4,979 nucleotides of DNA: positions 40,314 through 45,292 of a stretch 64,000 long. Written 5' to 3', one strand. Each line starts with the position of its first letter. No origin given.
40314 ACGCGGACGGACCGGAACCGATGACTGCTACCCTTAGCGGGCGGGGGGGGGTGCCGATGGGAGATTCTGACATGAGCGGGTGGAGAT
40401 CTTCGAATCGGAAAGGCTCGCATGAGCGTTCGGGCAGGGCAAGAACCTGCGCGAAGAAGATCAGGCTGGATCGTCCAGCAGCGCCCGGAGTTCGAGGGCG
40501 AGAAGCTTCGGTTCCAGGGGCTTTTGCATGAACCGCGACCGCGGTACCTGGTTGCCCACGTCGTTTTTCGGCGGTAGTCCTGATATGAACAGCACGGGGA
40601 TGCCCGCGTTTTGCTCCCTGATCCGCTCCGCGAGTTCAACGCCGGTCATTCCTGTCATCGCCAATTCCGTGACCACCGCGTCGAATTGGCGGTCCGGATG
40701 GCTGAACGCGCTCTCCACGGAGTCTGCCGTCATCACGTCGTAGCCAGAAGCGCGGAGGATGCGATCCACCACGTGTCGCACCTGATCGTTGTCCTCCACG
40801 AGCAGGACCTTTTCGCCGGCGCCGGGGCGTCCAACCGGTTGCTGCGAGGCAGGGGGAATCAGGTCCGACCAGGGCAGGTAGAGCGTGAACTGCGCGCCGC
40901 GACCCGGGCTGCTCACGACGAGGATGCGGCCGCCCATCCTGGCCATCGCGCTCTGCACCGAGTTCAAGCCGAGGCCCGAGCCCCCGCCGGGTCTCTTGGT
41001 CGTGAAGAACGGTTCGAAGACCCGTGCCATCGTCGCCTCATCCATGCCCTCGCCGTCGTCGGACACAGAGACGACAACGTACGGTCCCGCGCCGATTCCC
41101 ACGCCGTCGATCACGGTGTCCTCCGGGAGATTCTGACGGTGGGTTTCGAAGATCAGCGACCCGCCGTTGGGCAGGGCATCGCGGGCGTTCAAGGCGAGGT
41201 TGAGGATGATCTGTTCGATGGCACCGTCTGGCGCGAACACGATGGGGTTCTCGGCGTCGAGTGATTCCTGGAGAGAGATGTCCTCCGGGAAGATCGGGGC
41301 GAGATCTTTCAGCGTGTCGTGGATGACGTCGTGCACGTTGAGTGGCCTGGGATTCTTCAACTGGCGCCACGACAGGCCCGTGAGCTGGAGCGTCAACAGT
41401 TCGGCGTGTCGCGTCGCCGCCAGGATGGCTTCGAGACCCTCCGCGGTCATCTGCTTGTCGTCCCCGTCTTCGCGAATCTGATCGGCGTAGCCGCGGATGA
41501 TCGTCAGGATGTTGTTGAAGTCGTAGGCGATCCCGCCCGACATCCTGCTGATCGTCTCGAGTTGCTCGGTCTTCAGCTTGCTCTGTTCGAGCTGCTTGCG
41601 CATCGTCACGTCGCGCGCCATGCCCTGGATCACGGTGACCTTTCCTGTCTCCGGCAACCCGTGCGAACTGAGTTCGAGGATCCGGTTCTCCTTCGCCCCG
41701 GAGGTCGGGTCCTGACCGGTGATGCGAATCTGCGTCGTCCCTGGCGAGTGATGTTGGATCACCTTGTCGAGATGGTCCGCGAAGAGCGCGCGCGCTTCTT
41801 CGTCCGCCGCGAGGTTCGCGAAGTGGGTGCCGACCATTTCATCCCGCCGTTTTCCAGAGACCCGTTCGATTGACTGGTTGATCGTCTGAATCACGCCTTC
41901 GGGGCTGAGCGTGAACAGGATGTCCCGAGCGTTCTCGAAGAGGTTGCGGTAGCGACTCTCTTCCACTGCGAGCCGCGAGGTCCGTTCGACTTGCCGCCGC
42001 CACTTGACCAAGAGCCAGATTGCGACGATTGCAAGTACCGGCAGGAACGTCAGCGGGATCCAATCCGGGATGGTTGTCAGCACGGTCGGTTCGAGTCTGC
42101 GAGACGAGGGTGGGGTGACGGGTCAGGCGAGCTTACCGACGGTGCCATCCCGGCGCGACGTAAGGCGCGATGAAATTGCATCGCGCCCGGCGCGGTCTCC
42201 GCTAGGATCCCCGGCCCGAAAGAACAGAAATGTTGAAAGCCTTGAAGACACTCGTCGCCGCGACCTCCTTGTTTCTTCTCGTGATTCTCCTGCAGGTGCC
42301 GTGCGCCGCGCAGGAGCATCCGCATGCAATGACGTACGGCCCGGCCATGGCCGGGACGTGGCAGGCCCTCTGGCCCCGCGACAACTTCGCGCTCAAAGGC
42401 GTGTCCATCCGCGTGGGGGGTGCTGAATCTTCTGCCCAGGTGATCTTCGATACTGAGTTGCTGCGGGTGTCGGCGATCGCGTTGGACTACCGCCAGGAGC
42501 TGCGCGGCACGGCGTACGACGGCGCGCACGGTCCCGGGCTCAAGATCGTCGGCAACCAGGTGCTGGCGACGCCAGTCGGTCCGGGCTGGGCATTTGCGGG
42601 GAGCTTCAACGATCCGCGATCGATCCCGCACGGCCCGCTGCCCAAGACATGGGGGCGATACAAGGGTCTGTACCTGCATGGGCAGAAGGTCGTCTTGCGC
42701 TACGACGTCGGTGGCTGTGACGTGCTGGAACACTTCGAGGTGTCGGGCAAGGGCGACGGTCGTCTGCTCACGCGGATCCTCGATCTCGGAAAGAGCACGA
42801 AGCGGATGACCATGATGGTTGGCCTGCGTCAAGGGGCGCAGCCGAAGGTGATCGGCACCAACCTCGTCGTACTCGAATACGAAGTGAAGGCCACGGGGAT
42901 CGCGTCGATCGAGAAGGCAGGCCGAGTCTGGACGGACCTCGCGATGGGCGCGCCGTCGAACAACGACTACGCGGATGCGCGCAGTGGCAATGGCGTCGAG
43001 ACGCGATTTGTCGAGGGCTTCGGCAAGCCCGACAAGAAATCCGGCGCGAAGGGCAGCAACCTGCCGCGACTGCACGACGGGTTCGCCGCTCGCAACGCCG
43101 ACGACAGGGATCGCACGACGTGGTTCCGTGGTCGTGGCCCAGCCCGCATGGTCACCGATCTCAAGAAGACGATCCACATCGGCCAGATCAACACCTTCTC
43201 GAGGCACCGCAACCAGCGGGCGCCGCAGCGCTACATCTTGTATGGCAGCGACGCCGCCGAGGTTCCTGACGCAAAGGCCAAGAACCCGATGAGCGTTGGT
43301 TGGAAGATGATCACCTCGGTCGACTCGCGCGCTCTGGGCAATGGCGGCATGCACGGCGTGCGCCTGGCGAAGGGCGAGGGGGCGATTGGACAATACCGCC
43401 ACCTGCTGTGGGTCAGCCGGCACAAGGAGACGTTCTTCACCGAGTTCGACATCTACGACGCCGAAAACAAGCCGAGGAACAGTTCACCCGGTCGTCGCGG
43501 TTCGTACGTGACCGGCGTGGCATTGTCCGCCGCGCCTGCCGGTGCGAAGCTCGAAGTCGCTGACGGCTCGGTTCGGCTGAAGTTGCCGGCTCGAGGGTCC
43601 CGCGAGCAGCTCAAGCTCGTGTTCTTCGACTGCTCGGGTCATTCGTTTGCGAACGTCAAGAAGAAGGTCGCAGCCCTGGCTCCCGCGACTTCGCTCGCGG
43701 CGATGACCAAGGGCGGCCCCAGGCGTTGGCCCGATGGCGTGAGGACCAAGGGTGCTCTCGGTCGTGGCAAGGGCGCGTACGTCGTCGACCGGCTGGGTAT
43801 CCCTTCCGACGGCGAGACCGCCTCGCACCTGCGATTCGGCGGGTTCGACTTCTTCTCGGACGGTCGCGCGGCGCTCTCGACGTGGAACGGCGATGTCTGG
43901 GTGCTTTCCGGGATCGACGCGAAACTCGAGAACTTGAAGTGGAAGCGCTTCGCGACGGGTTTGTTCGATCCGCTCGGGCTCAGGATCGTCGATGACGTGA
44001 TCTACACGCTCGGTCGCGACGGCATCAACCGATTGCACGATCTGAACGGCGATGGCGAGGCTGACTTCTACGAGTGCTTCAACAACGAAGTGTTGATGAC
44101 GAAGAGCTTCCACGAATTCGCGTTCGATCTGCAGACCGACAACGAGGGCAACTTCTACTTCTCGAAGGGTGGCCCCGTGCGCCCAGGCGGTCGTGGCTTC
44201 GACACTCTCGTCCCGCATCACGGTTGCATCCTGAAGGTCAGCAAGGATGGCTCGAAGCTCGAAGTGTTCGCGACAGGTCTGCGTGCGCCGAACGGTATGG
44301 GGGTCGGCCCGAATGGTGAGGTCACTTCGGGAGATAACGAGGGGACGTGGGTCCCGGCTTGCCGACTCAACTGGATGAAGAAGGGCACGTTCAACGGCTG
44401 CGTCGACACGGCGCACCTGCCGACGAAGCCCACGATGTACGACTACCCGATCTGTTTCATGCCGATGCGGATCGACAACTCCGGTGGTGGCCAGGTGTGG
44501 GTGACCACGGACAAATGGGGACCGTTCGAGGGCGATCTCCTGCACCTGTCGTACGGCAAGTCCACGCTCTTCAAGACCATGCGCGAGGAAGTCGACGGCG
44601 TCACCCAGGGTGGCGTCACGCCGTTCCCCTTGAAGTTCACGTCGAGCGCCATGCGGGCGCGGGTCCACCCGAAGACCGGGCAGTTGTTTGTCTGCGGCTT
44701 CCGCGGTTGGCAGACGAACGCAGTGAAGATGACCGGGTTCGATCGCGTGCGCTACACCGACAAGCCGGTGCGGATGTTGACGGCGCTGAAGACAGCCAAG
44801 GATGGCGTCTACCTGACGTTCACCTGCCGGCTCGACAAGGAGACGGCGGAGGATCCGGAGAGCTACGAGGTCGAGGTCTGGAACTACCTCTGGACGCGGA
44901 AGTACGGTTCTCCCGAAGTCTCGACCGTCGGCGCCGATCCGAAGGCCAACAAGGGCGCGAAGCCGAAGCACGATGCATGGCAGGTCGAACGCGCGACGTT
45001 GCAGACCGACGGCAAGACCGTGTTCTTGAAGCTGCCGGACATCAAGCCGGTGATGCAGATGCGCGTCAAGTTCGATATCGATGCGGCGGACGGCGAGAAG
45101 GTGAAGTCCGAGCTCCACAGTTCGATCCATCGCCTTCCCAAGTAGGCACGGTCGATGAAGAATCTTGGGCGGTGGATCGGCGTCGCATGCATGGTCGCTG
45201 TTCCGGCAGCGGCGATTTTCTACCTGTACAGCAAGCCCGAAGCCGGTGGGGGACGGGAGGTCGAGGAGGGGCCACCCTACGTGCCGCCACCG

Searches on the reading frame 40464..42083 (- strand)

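Call 38: search_protein_families(library=pfam, proteins=[window:40464-42083:-], max_evalue=0.00001)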
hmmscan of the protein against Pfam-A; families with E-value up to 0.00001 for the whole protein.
window:40464-42083:- (540 aa): 4 families
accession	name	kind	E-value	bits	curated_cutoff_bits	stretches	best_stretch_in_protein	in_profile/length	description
PF02518.31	HATPase_c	-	1.9e-20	73.8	26.4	1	289-405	6-109/111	Histidine kinase-, DNA gyrase B-, and HSP90-like ATPase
PF00072.30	Response_reg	-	8.5e-15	55.3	30.2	1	426-527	1-105/111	Response regulator receiver domain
PF08448.16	PAS_4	-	1.8e-09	38.2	23.1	1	49-164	1-110/110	PAS fold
PF00989.32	PAS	-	3.2e-07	30.8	22.6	1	44-158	2-112/113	PAS fold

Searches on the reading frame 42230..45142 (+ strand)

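Call 38: search_protein_families(library=pfam, proteins=[window:42230-45142:+], max_evalue=0.00001)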
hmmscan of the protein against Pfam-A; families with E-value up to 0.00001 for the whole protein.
window:42230-45142:+ (971 aa): 1 family
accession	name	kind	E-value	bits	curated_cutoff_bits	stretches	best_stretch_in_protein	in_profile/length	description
PF20601.3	DUF6797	-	4.4e-23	82.4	24.9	1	71-167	1-96/96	Domain of unknown function (DUF6797)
